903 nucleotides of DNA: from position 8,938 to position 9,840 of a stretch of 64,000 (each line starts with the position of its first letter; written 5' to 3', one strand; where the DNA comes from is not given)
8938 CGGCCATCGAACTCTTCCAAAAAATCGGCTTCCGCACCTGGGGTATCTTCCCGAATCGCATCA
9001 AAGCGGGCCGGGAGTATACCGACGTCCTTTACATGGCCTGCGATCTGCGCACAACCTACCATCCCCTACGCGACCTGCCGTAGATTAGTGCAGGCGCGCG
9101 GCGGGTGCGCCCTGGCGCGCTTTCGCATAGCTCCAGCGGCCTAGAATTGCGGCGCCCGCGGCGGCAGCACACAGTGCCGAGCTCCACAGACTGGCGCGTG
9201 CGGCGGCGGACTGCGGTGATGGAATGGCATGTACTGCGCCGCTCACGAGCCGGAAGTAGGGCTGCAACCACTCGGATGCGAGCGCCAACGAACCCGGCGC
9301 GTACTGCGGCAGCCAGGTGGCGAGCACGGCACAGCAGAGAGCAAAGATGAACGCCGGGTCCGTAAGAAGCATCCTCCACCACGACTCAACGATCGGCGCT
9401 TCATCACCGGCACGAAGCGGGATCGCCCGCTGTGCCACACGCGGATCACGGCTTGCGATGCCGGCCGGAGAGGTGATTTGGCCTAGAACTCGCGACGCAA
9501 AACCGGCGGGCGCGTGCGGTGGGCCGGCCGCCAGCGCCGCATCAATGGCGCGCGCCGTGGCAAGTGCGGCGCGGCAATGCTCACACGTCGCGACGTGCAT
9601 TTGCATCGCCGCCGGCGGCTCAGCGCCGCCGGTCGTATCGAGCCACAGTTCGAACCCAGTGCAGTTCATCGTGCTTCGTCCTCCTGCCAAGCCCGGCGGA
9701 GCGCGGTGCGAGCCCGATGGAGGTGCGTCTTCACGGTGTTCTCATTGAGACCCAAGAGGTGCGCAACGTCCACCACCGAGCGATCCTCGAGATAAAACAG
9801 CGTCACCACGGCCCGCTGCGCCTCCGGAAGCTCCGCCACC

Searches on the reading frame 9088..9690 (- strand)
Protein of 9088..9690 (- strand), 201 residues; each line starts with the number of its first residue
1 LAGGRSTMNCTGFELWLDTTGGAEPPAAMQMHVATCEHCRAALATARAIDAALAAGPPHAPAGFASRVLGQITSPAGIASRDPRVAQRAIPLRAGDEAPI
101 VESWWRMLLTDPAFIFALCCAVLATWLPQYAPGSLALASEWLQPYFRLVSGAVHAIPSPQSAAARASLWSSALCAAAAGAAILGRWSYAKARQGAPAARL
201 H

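Call 65: search_protein_families(library=ncbifam, proteins=[window:9088-9690:-], max_evalue=0.01)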
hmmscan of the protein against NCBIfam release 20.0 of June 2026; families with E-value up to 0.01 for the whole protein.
window:9088-9690:- (201 aa): 2 families
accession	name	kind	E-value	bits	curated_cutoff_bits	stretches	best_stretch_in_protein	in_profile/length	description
NF052375.1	antisigma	equivalog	6.6e-05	23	100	1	27-145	16-125/217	anti-sigma factor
TIGR03988.1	antisig_RsrA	equivalog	0.005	16.9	62.5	1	16-73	12-71/77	mycothiol system anti-sigma-R factor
